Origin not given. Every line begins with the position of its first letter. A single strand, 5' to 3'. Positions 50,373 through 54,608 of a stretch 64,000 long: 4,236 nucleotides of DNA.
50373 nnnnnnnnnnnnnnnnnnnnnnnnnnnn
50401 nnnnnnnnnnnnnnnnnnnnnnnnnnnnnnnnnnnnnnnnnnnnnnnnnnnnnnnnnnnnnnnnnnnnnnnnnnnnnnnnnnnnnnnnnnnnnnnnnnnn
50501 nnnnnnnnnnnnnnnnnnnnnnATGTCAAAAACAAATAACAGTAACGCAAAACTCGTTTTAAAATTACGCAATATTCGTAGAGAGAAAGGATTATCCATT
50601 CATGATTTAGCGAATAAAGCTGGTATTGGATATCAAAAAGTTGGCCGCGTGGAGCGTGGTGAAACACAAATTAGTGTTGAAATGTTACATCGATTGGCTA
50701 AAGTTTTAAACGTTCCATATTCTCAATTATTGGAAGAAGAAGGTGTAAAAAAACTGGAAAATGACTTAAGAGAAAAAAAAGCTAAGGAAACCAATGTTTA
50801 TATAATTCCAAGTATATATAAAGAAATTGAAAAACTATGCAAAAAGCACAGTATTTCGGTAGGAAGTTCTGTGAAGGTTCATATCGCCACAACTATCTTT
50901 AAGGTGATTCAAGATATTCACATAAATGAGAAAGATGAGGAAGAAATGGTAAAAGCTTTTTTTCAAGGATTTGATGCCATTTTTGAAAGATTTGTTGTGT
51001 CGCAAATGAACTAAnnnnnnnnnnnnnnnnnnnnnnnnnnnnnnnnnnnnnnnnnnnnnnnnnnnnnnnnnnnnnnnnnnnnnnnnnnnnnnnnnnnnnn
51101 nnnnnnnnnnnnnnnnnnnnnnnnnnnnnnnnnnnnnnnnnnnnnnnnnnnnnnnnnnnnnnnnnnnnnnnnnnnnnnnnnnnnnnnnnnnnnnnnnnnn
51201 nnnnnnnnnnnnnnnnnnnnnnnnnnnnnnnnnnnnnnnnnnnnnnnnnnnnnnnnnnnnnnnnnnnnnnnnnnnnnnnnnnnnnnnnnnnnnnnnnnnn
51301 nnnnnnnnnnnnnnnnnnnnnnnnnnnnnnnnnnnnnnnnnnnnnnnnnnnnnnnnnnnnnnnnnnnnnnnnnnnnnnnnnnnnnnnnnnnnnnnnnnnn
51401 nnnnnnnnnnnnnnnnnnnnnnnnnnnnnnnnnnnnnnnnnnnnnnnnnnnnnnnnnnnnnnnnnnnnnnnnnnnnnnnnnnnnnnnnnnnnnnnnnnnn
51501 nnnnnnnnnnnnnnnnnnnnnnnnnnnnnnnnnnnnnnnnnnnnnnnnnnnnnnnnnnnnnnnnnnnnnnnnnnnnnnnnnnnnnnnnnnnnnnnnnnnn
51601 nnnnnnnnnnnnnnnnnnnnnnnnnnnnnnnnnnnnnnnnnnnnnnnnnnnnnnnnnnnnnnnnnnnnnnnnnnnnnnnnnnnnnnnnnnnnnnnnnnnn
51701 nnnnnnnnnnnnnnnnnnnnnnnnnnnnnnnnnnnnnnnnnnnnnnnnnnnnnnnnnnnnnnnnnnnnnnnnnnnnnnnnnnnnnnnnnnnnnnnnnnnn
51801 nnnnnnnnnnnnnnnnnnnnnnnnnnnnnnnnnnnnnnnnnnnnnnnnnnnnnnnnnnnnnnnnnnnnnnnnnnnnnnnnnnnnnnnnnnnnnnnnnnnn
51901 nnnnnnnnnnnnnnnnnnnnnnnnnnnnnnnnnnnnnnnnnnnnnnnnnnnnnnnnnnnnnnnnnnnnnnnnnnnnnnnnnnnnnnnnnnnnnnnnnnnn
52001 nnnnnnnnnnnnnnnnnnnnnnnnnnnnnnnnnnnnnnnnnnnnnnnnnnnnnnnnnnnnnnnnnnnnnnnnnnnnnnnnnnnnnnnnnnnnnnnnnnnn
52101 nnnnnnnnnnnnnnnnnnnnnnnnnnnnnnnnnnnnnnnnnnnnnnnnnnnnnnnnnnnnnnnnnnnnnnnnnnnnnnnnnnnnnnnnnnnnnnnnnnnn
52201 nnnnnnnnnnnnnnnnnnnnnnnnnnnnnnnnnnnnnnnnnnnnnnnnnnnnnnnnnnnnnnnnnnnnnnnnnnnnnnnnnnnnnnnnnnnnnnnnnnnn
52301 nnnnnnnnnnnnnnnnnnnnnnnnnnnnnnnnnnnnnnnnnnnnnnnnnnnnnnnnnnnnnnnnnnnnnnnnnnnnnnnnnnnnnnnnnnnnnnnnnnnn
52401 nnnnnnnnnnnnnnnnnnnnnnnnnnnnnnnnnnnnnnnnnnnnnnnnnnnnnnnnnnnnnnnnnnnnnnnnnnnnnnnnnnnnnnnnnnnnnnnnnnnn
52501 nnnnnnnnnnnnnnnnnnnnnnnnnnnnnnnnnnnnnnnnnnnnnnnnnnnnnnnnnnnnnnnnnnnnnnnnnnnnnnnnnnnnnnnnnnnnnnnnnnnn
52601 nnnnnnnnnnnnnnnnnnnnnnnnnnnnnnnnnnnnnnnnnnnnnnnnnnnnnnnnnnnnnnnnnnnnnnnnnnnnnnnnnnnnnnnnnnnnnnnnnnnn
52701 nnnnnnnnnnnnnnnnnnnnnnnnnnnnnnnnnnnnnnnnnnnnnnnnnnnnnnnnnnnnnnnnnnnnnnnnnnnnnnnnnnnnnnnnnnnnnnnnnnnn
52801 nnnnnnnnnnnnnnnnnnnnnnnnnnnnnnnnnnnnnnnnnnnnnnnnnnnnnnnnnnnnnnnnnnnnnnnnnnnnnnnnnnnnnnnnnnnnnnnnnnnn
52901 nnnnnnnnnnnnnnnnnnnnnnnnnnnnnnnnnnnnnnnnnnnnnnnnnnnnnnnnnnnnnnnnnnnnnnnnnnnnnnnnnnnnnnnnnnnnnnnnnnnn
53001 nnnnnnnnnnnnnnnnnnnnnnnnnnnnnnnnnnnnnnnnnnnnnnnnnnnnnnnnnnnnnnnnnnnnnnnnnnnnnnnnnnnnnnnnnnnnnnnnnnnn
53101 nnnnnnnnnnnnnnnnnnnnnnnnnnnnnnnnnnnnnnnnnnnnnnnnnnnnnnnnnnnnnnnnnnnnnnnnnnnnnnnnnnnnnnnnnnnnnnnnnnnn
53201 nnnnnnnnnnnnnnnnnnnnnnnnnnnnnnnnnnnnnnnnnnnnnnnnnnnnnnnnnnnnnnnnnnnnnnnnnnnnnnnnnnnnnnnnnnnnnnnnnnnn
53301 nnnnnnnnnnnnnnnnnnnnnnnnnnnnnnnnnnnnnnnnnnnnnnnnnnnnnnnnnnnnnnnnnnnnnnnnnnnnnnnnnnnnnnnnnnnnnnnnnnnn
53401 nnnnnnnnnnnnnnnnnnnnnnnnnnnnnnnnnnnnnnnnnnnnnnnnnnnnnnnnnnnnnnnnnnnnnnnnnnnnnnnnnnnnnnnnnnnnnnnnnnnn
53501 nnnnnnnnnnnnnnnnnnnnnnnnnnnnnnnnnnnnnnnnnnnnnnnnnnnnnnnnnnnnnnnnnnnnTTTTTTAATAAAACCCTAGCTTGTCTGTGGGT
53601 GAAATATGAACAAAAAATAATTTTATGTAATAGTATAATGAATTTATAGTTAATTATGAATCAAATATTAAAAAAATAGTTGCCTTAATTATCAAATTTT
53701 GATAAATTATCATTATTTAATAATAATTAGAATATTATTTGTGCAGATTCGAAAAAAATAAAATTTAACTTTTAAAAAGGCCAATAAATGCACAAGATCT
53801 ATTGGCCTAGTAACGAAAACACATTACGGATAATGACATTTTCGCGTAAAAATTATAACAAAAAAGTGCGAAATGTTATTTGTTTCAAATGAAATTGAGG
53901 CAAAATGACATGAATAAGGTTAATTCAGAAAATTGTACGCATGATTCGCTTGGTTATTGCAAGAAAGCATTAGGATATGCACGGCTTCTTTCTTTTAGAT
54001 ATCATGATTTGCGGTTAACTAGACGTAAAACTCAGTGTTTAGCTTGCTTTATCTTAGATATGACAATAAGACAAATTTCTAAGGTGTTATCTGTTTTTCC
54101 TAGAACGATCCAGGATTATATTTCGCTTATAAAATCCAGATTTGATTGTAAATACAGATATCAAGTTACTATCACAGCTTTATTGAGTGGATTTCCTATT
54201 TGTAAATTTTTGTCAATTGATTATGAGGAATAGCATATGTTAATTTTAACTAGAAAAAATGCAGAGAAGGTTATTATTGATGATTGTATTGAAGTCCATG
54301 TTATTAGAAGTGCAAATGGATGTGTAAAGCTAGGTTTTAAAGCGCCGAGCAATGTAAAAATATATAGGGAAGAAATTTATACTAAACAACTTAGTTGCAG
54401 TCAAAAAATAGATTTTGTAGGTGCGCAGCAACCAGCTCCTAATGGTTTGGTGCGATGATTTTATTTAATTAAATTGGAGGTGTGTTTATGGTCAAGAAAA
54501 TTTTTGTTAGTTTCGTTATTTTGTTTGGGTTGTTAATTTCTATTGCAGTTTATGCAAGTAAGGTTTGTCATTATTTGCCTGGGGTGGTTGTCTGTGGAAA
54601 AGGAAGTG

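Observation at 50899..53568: Caspase-STAND-TPR protein: one-gene NLR/apoptosome-like candidate defence system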

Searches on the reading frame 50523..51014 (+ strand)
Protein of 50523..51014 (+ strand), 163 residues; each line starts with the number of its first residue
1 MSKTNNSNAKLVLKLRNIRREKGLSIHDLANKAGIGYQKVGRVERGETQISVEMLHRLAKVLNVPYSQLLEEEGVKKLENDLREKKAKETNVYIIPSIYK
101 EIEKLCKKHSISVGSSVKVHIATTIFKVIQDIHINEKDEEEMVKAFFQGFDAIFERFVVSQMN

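Call 16: search_protein_families(library=pfam, proteins=[window:50523-51014:+], max_evalue=0.01)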
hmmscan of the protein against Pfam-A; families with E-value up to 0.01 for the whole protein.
window:50523-51014:+ (163 aa): 7 families
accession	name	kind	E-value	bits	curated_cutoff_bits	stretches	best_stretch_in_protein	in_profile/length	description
PF01381.28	HTH_3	-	6.2e-13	49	23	1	15-67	1-53/55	Helix-turn-helix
PF13560.12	HTH_31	-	5.6e-10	39.8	27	1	12-65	3-57/64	Helix-turn-helix domain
PF13443.12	HTH_26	-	1.7e-08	35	22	1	14-71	1-59/63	Cro/C1-type HTH DNA-binding domain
PF12844.13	HTH_19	-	0.00054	20.3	30.2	1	14-74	3-63/64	Helix-turn-helix domain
PF03278.18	IpaB_EvcA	-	0.002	18.3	29.9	1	80-138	28-86/156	IpaB/EvcA family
PF13413.12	HTH_25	-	0.0058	16.9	24.6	0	15-47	2-34/62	Helix-turn-helix domain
PF16777.11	RHH_7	-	0.0076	17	27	0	84-127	28-71/74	Transcriptional regulator, RHH-like, CopG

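Call 39: search_protein_families(library=ncbifam, proteins=[window:50523-51014:+], max_evalue=0.01)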
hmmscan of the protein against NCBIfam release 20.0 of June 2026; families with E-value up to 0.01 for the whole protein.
window:50523-51014:+ (163 aa): 18 families
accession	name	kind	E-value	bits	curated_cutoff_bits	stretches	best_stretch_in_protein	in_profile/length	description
NF047948.1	male_kill_WMK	equivalog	3.3e-11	43.2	300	1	10-104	5-96/300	WO male-killing family protein Wmk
NF041951.1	phage_RstR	subfamily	4.3e-11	43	80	1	14-84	6-76/108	RstR family transcriptional repressor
NF006015.0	PRK08154.1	subfamily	5.6e-10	38.9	204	1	9-80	29-100/314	anaerobic benzoate catabolism transcriptional regulator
TIGR03070.1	couple_hipB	subfamily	1.1e-08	34.9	71.65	1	14-64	6-56/58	type II toxin-antitoxin system Y4mF family antitoxin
NF050110.1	TransRegBldD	equivalog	4.9e-08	32.9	250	1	10-77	8-77/162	transcriptional regulator BldD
NF041677.1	trans_regClgR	equivalog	3.3e-07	30.4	170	1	15-90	13-88/113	transcriptional regulator ClgR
NF003162.0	PRK04140.1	equivalog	7.5e-07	28.5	263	1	14-90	130-206/317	transcriptional regulator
NF046032.1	TransRegSlrRBacil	equivalog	9.7e-07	29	250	1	16-76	7-68/149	HTH-type transcriptional regulator SlrR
NF010465.0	PRK13890.1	equivalog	1.2e-06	28.6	96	1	17-106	12-98/121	conjugal transfer protein TrbA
NF007408.0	PRK09943.1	equivalog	1.9e-05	24.3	211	1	13-74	10-71/185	HTH-type transcriptional regulator PuuR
NF038139.1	Reg_Aceta_RamB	equivalog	6.2e-05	21.8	700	1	14-121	6-111/465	acetate metabolism transcriptional regulator RamB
TIGR00270.2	TIGR00270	equivalog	0.00016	21.6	110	1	15-79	80-141/159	multiprotein bridging factor aMBF1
NF041575.1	antitoxPezA_Strep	equivalog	0.00017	21.6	290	1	15-77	6-68/158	type II toxin-antitoxin system antitoxin PezA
TIGR02607.1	antidote_HigA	equivalog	0.00021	21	47.7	1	23-64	20-61/81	HigA family addiction module antitoxin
TIGR03830.1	CxxCG_CxxCG_HTH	subfamily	0.00023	20.9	61.8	1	14-56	69-111/127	type II TA system antitoxin MqsA family protein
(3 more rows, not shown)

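Call 42: search_dna_similar(query=window:50523-51014:+, collection=plasmids, mode=protein, max_evalue=0.001, max_rows=25)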
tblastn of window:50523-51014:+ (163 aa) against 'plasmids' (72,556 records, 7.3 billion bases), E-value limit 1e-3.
Records with a match: 122; places in all: 127; records where one place covers at least 80% of the query: 0.
Best place of each record, by identity: <60% 122.
By first word of the organism name: Pantoea 21; Rhizobium 11; Clostridioides 8; Escherichia 7; Providencia 5; Sinorhizobium 5; Paenibacillus 5; Rhodococcus 4; Deinococcus 3; Bacillus 3; and 33 more.
By predicted mobility (MOB-suite, as given by PLSDB): non-mobilizable 88; conjugative 18; mobilizable 16.
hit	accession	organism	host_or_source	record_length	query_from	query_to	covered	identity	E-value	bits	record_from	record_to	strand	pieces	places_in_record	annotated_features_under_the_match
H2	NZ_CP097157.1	Deinococcus sp. QL22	-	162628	1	120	74%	27.7%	2e-4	48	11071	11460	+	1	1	helix-turn-helix transcriptional regulator | LysR family substrate-binding domain-containing protein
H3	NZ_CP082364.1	Bacillus badius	bacterial cell,soil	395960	14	101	54%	35.5%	2e-4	47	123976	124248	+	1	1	helix-turn-helix domain-containing protein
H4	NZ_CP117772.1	Nostoc sp. UHCC 0926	whole organism,lichen surface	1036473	15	87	45%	42.5%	9e-6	52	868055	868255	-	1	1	none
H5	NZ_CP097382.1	Providencia stuartii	Homo sapiens,sputum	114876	15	104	55%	33.7%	2e-4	48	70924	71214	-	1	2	helix-turn-helix transcriptional regulator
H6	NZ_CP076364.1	Gemmobacter fulvus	cell culture,Anabaena culture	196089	11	76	40%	45.5%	1e-5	51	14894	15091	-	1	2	helix-turn-helix transcriptional regulator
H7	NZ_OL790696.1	Escherichia coli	-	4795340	2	115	70%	26.1%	6e-4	46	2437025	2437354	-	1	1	none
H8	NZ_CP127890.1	Acinetobacter towneri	cell culture,Influent wastewater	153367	1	72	44%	40.3%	6e-4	46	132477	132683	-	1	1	helix-turn-helix transcriptional regulator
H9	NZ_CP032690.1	Rhizobium sp. CCGE532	Phaseolus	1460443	15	72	36%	48.3%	4e-4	47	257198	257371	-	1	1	record has no annotation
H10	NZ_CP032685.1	Rhizobium sp. CCGE531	Phaseolus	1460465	15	72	36%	48.3%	4e-4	47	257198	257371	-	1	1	record has no annotation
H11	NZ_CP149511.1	Pararhizobium sp. A13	Aeschynomene indica,cell ...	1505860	15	89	46%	37.0%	4e-4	47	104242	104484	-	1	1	none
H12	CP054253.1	Escherichia coli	Homo sapiens,bone infection of foot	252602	2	109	66%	25.5%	6e-4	46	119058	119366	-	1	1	sutR: DNA-binding transcriptional regulator SutR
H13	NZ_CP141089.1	Escherichia coli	Homo sapiens,Infected Human Urine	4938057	2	109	66%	25.5%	6e-4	46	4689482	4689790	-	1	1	none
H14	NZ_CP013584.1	Rhizobium phaseoli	Phaseolus vulgaris,Whole ...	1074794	15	72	36%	46.6%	6e-4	46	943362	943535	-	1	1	record has no annotation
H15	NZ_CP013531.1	Rhizobium phaseoli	Phaseolus vulgaris,Whole ...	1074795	15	72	36%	46.6%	6e-4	46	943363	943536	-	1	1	record has no annotation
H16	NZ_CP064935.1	Rhizobium phaseoli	Phaseolus vulgaris,single cell,soil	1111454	15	72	36%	46.6%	6e-4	46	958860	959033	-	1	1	record has no annotation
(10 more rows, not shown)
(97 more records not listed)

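Call 72: search_protein_families(library=padloc, proteins=[window:50523-51014:+], max_evalue=0.01)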
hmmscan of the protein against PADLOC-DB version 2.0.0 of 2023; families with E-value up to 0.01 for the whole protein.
window:50523-51014:+ (163 aa): 24 families
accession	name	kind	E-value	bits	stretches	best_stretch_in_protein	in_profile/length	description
PDLC02926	HTH_VI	-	1.2e-12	46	1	14-88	5-82/92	-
PDLC03954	RmrA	-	8.8e-10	36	1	14-81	14-81/380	-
PDLC03947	RmrA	-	2e-09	34.7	1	3-76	4-77/383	-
PDLC03665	Control_protein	-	3.5e-09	34.8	1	7-77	5-76/77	control protein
PDLC03944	RmrA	-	3.2e-07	27.8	1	14-75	10-71/384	-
PDLC04142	capH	-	4.4e-07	28.9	1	6-73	2-69/103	capH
PDLC03664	Control_protein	-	8.1e-07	27.4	1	10-64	13-67/74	control protein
PDLC03946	RmrA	-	3.2e-06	24.1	1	15-80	7-71/357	-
PDLC04775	PDC-M69A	-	4.1e-06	25.3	1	16-82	13-79/113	-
PDLC03671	Control_protein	-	4.5e-06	24.8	1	14-77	18-81/84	control protein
PDLC03949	RmrA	-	5.3e-06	23.5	1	15-79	7-70/363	-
PDLC03952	RmrA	-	5.7e-06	23.4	1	10-73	21-85/395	-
PDLC03943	RmrA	-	1.1e-05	22.7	1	14-80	6-72/370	-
PDLC03951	RmrA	-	2.8e-05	21.2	1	14-72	12-70/400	-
PDLC03948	RmrA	-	3.2e-05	21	1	14-80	12-78/397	-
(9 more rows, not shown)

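Call 76: predict_structure(alignment_id=A2)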
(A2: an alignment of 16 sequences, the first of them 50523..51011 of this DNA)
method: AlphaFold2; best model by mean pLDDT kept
length: 163 residues; sequences in the alignment: 16
mean_pLDDT: 75.0   pTM: 0.41
mean pLDDT of the five models: 75.0, 74.7, 73.4, 73.0, 73.0
residues with pLDDT >= 90: 9; 70-90: 109; 50-70: 25; < 50: 20
segments of 3 or more residues with pLDDT < 50: 1-10, 79-87
pLDDT, mean of each block of 10 residues (from residue 1): 39 75 90 89 80 84 81 54 49 84 86 82 86 74 82 72 52
secondary structure, 60 per line:
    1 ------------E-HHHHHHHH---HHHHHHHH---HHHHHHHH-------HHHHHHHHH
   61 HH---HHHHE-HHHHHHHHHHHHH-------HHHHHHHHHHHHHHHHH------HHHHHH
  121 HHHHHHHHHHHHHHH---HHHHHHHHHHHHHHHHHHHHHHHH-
elements in order: H15-22 H26-33 H37-44 H52-62 H66-69 H72-84 H92-108 H115-135 H139-162

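Call 79: fold_search(model_id=the predicted structure, library=pdb)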
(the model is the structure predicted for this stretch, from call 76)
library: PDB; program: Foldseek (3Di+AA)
matches with E <= 10: 537; with E <= 0.001: 0
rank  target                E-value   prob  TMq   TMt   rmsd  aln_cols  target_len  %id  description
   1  2b5a_B                1.1e-03  1.00  0.33  0.69   3.4        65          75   34  C.BclI, Control Element of the BclI Restriction-Modification System (released 2006-01-03)
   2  2b5a_A                1.4e-03  1.00  0.33  0.67   3.5        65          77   34  C.BclI, Control Element of the BclI Restriction-Modification System (released 2006-01-03)
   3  2b5a_C                1.9e-03  1.00  0.33  0.68   3.9        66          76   33  C.BclI, Control Element of the BclI Restriction-Modification System (released 2006-01-03)
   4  1b0n_A                2.4e-03  1.00  0.35  0.54  13.5        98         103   26  SINR PROTEIN/SINI PROTEIN COMPLEX (released 1999-01-13)
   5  1y7y_B                2.5e-03  1.00  0.35  0.83   1.6        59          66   36  High-resolution crystal structure of the restriction-modification controller protein C.AhdI from Aeromonas hydrophila (released 2005-02-22)
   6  5woq_B                2.9e-03  1.00  0.33  0.62   5.6        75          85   29  Crystal structure of an XRE family protein transcriptional regulator from Mycobacterium smegmatis (released 2017-08-16)
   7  3omt_A                3.2e-03  1.00  0.36  0.83   2.1        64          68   25  Putative antitoxin component, CHU_2935 protein, from Xre family from Prevotella buccae. (released 2010-09-08)
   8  9a7f_A                3.2e-03  1.00  0.32  0.38  14.6       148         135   16  Integrative model of RGHR-DLDH1 by crosslinking MS and deep learning (released 2024-09-18)
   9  3vk0_A                3.4e-03  1.00  0.35  0.62   4.3        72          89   30  Crystal Structure of hypothetical transcription factor NHTF from Neisseria (released 2012-03-14)
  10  5woq_C                3.6e-03  1.00  0.34  0.64   5.6        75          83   29  Crystal structure of an XRE family protein transcriptional regulator from Mycobacterium smegmatis (released 2017-08-16)
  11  6qer_C                3.8e-03  1.00  0.36  0.20  18.5       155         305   19  Apo Form Of ComR From S. Thermophilus in space group C2 (released 2019-02-20)
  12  7t5u                  4.0e-03  1.00  0.32  0.73   1.3        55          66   36  Structure of E. coli MS115-1 CapH N-terminal domain (released 2022-09-14)
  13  1y9q                  4.2e-03  1.00  0.32  0.30   0.9        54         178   31  Crystal Structure of HTH_3 family Transcriptional Regulator from Vibrio cholerae (released 2005-01-04)
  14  3vk0_B                4.4e-03  1.00  0.36  0.64   3.9        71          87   32  Crystal Structure of hypothetical transcription factor NHTF from Neisseria (released 2012-03-14)
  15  5juf                  4.4e-03  1.00  0.36  0.20  18.6       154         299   19  Crystal structure of the apo form of ComR from S. thermophilus. (released 2016-10-26)
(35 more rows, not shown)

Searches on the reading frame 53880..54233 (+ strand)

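Call 16: search_protein_families(library=pfam, proteins=[window:53880-54233:+], max_evalue=0.01)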
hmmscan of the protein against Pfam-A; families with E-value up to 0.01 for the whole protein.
window:53880-54233:+ (117 aa): 1 family
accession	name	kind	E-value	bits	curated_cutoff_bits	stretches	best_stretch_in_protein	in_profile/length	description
PF00196.25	GerE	-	1.9e-05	24.6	23.5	1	46-99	3-56/57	Bacterial regulatory proteins, luxR family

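Call 39: search_protein_families(library=ncbifam, proteins=[window:53880-54233:+], max_evalue=0.01)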
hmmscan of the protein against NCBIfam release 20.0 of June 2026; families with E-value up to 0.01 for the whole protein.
window:53880-54233:+ (117 aa): 0 families

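Call 72: search_protein_families(library=padloc, proteins=[window:53880-54233:+], max_evalue=0.01)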
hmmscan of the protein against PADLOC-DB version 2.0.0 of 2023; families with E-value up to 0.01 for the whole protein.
window:53880-54233:+ (117 aa): 0 families

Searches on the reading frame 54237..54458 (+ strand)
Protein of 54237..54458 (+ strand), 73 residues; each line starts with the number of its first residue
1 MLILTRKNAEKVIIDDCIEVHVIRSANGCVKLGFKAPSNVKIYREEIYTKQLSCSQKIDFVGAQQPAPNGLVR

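Call 16: search_protein_families(library=pfam, proteins=[window:54237-54458:+], max_evalue=0.01)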
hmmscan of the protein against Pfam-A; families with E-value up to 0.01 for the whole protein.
window:54237-54458:+ (73 aa): 1 family
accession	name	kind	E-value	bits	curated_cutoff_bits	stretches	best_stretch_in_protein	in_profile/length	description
PF02599.21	CsrA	-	3e-19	69.2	27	1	1-50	1-50/53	Global regulator protein family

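Call 39: search_protein_families(library=ncbifam, proteins=[window:54237-54458:+], max_evalue=0.01)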
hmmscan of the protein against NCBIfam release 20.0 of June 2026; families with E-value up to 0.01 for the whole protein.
window:54237-54458:+ (73 aa): 3 families
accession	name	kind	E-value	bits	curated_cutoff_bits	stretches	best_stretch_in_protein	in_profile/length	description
TIGR00202.1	csrA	equivalog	2e-17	63.1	70.1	1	1-50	1-50/69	carbon storage regulator CsrA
NF002469.0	PRK01712.1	equivalog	2.4e-16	59.5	73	1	1-50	1-50/65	carbon storage regulator CsrA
NF001844.0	PRK00568.1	equivalog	3.6e-14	52.6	106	1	1-50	1-50/76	carbon storage regulator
